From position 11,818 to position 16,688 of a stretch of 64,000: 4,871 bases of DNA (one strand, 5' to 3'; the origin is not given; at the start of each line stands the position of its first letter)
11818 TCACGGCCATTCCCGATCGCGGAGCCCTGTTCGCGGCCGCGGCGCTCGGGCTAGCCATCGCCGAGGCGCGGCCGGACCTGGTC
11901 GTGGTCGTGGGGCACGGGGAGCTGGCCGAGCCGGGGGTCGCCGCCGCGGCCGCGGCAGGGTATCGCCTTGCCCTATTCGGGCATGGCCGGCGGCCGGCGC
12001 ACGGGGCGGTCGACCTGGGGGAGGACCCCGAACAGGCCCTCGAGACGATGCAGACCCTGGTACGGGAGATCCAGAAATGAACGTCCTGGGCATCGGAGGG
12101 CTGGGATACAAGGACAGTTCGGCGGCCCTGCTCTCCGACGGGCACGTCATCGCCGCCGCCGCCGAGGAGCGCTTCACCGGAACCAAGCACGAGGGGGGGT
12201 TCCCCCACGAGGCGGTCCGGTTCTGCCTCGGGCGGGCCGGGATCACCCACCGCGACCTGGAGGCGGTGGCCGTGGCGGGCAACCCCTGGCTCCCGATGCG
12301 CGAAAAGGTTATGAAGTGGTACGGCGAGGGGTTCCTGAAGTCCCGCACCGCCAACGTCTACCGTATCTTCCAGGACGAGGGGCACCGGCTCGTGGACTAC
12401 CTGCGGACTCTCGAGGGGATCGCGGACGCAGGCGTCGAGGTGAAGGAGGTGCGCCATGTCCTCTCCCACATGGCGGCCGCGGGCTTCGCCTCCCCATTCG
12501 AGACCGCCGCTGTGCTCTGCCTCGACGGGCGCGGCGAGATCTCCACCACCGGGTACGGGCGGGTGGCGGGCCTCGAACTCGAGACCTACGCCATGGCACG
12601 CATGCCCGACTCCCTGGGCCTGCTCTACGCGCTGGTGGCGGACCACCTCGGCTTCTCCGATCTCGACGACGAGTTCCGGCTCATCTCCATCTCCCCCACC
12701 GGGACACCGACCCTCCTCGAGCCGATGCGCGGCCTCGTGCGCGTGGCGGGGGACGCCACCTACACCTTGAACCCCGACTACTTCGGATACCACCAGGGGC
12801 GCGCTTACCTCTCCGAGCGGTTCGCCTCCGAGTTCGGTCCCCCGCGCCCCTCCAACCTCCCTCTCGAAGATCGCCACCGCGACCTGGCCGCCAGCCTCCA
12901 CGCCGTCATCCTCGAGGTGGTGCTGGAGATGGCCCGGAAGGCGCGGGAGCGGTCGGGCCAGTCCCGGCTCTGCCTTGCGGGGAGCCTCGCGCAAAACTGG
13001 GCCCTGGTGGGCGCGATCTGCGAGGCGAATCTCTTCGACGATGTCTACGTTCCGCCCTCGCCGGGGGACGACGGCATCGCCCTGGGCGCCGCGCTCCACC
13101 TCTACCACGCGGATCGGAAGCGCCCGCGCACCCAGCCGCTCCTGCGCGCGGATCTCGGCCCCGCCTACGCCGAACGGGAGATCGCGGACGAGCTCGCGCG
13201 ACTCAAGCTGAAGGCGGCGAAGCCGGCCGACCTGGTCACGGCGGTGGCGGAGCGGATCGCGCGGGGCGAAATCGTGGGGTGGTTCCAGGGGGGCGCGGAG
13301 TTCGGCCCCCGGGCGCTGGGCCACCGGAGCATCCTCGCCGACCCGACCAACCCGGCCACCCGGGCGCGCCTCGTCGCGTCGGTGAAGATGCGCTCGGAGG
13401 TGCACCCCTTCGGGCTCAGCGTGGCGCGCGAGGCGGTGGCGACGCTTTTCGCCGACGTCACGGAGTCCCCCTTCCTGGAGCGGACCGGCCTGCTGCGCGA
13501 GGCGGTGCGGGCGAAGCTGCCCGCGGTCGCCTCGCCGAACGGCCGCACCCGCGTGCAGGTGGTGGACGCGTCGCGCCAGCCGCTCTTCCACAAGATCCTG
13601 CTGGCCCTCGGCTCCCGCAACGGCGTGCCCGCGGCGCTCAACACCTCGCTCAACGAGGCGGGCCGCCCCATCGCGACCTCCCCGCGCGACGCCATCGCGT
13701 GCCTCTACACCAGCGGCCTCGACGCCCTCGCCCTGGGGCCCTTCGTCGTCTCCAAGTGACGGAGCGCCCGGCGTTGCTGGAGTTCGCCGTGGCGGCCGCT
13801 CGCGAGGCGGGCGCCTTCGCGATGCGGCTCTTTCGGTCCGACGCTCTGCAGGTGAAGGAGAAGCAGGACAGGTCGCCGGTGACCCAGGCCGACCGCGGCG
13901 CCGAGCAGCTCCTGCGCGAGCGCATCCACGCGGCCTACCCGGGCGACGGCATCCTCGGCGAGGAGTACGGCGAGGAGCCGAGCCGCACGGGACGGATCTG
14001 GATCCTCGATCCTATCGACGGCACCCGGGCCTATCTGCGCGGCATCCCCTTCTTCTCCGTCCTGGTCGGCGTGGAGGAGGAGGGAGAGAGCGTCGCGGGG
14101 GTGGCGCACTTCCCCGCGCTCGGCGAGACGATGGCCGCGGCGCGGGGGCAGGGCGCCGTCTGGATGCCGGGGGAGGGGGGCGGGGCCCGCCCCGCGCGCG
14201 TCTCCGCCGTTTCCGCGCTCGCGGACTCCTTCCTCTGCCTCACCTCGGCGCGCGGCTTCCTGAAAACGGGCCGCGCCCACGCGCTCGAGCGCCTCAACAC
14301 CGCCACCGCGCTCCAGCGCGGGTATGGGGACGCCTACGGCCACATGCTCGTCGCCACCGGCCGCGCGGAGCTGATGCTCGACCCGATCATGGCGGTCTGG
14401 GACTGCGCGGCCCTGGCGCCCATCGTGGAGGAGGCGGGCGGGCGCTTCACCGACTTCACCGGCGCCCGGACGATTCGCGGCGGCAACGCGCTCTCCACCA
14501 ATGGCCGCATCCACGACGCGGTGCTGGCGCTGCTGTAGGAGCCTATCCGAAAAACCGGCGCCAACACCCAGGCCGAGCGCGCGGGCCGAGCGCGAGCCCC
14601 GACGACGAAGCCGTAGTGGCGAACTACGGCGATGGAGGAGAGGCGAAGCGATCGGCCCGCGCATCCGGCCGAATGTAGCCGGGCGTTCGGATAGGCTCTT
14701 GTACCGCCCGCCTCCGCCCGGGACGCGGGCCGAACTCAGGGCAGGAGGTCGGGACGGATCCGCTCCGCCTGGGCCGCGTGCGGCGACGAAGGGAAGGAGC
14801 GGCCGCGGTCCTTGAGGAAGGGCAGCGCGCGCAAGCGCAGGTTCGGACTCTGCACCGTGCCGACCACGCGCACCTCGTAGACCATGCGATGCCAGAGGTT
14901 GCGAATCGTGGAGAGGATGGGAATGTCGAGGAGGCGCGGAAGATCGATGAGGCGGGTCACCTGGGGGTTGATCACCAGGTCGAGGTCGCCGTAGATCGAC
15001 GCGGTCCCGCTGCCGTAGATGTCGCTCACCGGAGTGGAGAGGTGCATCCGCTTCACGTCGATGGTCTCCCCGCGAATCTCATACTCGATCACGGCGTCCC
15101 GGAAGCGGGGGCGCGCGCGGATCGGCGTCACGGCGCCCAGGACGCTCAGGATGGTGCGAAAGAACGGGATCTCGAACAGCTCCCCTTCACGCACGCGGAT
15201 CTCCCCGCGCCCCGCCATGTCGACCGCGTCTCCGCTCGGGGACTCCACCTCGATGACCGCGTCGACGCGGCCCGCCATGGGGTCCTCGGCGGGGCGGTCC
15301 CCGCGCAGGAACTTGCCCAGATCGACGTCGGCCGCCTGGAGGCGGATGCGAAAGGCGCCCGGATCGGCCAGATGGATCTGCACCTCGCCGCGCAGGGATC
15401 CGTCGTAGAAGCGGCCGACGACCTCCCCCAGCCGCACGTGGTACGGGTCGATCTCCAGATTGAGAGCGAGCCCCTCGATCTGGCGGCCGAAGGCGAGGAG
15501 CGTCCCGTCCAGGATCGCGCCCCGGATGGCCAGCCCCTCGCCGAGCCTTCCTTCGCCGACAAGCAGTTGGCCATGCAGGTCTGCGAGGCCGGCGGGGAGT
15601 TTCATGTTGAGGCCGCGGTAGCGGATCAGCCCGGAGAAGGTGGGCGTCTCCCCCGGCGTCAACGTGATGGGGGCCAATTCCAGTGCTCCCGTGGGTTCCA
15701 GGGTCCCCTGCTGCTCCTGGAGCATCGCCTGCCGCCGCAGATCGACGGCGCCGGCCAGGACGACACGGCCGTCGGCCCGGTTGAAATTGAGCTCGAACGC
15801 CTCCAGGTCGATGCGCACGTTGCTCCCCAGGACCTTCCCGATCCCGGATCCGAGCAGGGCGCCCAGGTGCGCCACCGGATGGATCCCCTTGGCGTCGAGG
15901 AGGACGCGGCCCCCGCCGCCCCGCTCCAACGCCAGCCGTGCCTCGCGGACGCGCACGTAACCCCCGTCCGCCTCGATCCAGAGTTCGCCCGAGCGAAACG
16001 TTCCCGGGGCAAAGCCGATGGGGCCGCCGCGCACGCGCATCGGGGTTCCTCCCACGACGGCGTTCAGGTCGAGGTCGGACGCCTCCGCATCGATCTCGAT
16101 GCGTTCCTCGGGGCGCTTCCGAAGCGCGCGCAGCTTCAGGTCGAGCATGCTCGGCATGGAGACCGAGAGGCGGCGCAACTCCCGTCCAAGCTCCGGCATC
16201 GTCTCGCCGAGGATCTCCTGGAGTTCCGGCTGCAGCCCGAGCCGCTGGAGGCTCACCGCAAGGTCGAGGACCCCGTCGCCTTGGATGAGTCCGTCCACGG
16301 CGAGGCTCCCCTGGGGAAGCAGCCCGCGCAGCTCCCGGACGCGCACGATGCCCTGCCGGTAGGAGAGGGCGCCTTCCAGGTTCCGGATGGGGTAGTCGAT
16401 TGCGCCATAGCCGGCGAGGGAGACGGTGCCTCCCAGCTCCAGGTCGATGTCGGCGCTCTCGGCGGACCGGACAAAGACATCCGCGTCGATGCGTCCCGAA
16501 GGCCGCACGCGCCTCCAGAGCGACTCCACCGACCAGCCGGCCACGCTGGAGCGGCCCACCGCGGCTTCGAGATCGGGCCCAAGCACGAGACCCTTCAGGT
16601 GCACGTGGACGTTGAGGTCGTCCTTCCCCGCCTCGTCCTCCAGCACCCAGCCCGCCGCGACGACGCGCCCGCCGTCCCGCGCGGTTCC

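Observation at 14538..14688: Previously unannotated MITE-like element family (two full inverted copies in 64 kb)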

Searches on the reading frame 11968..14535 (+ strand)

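Call 11: search_protein_families(library=pfam, proteins=[window:11968-14535:+])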
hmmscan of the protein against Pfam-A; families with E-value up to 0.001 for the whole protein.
window:11968-14535:+ (856 aa): 1 family
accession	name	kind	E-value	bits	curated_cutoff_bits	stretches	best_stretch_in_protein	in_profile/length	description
PF00459.30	Inositol_P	-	3e-49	168.4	27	1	603-851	5-261/271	Inositol monophosphatase family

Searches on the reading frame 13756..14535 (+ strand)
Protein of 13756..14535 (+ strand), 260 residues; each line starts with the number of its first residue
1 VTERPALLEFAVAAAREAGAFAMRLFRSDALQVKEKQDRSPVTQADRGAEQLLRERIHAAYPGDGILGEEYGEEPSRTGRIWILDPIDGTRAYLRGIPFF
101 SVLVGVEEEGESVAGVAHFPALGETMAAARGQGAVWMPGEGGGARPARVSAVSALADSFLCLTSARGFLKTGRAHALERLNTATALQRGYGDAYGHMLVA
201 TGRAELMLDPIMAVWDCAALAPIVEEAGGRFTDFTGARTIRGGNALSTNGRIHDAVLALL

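Call 45: find_homologous_proteins(query=window:13756-14535:+, max_evalue=1e-40)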
Query window:13756-14535:+ (260 aa): 6974 proteins with E <= 1e-40 among 8000 candidates; the best 120 are listed.
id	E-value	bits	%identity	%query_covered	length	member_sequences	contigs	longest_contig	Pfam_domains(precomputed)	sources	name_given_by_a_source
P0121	6.6e-165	565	100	100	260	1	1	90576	PF00459.31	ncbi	ncbi:MAG: inositol monophosphatase family protein [Planctomycetaceae bacterium]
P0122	4.2e-141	487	88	100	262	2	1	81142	PF00459.31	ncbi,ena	-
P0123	7.1e-93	329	63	98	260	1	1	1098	PF00459.31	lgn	-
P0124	6.7e-91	323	63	98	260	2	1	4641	PF00459.31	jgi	-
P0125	7.7e-88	313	58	97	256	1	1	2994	PF00459.31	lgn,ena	-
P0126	1.4e-87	312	57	97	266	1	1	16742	PF00459.31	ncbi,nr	ncbi:MAG: histidinol-phosphatase [Candidatus Riflebacteria bacterium]|nr:histidinol-phosphatase [Can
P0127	3.4e-85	304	55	98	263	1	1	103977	PF00459.31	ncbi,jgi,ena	-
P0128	3.9e-85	304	57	97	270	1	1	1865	PF00459.31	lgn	-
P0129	5.3e-85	303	55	99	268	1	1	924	PF00459.31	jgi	-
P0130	2.8e-84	301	57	92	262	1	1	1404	PF00459.31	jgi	jgi:histidinol phosphatase-like enzyme (inositol monophosphatase family)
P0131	3.3e-84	301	58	97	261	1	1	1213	PF00459.31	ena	-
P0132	3.5e-84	301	56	98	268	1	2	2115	PF00459.31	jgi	jgi:histidinol phosphatase-like enzyme (inositol monophosphatase family)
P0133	3.7e-84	301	58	98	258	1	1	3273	PF00459.31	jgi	jgi:histidinol phosphatase-like enzyme (inositol monophosphatase family)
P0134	8.4e-84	299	58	97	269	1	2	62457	PF00459.31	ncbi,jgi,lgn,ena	-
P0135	8.9e-84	299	55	98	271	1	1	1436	PF00459.31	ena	-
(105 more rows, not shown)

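Call 46: find_encoding_contigs(protein=P0122, flank=10000, max_places=3)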
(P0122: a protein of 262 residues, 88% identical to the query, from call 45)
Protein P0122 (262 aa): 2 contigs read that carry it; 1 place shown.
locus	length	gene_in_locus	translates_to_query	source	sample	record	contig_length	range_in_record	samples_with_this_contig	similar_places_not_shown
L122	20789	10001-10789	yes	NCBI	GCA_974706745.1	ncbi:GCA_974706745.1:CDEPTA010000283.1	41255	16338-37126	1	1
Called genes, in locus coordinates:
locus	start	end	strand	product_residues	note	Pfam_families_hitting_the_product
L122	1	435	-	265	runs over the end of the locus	PF13620:CarboxypepD_reg (faint)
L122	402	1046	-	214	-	PF00355:Rieske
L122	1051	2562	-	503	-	PF02433:FixO (faint), PF13442:Cytochrome_CBB3 (faint), PF00034:Cytochrom_C (weak)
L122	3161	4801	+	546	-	-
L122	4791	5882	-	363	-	-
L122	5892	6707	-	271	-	PF00033:Cytochrome_B, PF13631:Cytochrom_B_N_2, PF00033:Cytochrome_B (weak)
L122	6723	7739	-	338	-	PF02985:HEAT (faint), PF13646:HEAT_2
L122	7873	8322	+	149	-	-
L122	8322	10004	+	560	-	PF02543:Carbam_trans_N, PF16861:Carbam_trans_C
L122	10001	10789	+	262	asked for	PF00459:Inositol_P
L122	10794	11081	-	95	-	-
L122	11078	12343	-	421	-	PF00202:Aminotran_3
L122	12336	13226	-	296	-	PF01379:Porphobil_deam, PF03900:Porphobil_deamC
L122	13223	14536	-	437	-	PF07584:BatA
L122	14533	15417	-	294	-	PF01882:DUF58, PF05762:VWA_CoxE (weak)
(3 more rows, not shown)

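Call 47: find_encoding_contigs(protein=P0121, flank=10000, max_places=3)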
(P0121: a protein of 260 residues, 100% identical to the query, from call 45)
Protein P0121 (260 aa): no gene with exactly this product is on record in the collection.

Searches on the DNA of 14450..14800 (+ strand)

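Call 64: search_rna_families(source=window, start=14450, end=14800, threshold=evalue, max_evalue=1)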
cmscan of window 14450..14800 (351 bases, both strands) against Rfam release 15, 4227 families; matches with E-value up to 1: 0.
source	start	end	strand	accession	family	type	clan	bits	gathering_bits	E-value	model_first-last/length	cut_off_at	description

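Call 65: search_dna_similar(query=window:14539-14698:+, collection=plasmids, mode=distant, max_evalue=1, max_rows=15)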
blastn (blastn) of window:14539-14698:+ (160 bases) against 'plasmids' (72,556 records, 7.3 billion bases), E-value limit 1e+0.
Records with a match: 13; places in all: 13; records where one place covers at least 80% of the query: 0.
Best place of each record, by identity: 95-99% 1; 90-95% 5; 80-90% 7.
By first word of the organism name: Streptomyces 1; Nonomuraea 1; Haladaptatus 1; Burkholderia 1; Sinorhizobium 1; Rhizobium 1; Mycobacterium 1; Gemmatirosa 1; Falsirhodobacter 1; Ideonella 1; and 3 more.
By predicted mobility (MOB-suite, as given by PLSDB): non-mobilizable 11; mobilizable 2.
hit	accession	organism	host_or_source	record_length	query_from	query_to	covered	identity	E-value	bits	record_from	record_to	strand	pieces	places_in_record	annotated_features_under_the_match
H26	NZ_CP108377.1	Streptomyces anulatus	-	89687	32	75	28%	84.1%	4e-1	42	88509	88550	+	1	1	hypothetical protein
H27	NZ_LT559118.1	Nonomuraea gerenzanensis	-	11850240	18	59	26%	83.3%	4e-1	42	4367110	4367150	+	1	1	none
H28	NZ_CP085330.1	Haladaptatus salinisoli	cell culture,saline soil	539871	18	57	25%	85.7%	1e-2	47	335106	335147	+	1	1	PAS domain S-box protein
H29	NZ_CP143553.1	Burkholderia multivorans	Homo sapiens,bronchoalveolar lavage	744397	26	63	24%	87.2%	4e-2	46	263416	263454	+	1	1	thiamine pyrophosphate-requiring protein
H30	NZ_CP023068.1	Sinorhizobium sojae CCBAU 05684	G.max,nodule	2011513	17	56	25%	81.4%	4e-1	41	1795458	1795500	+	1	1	record has no annotation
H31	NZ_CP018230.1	Rhizobium leguminosarum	Vavilovia formosa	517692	88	122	22%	88.9%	4e-1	41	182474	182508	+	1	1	none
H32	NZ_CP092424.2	Mycobacterium lentiflavum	-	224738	118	152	22%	88.9%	4e-1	41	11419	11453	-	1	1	none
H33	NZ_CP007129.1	Gemmatirosa kalamazoonensis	-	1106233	104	133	19%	90.0%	4e-1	42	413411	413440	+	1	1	record has no annotation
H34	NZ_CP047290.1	Falsirhodobacter algicola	Grateloupia sp.,single cell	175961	33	61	18%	93.1%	4e-1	41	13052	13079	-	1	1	phnG: phosphonate C-P lyase system protein PhnG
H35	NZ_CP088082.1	Ideonella dechloratans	Cell culture,Activated sludge, ...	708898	31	59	18%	90.3%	4e-1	41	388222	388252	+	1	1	PAS domain S-box protein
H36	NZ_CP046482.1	Xanthomonas oryzae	Oryza sativa,Microbe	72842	31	59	18%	90.3%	4e-1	41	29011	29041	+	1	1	record has no annotation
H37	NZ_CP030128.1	Indioceanicola profundi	sediment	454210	32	58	17%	96.3%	4e-1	42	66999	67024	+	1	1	competence protein CoiA family protein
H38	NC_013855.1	Azospirillum sp. B510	-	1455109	17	43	17%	92.6%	4e-1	41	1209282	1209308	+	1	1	record has no annotation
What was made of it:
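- Tried and rejected: A DNA search of the element against 72,556 plasmids gave only chance-level short hits (call 65).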

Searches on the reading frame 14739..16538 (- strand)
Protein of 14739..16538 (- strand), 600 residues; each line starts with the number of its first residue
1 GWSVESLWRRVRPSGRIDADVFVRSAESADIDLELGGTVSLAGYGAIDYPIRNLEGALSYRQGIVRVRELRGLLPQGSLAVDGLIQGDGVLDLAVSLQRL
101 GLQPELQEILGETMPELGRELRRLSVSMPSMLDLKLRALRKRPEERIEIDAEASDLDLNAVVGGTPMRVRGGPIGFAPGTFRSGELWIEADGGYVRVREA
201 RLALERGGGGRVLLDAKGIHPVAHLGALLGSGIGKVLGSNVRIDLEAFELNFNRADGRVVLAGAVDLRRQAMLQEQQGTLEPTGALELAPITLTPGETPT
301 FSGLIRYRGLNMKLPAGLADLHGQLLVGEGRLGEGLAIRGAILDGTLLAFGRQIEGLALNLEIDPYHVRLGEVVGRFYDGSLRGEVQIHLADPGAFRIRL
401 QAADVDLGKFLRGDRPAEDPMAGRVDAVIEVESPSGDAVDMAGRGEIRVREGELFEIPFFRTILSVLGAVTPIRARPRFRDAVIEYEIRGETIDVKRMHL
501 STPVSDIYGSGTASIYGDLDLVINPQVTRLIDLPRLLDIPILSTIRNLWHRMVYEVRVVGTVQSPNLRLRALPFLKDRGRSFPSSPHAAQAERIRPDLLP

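Call 51: find_homologous_proteins(query=window:14739-16538:-, max_evalue=1e-30)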
Query window:14739-16538:-: 8000 candidates shared short words with the query, none scored E <= 1e-30.
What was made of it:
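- Tried and rejected: This used up the last protein search (call 51).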
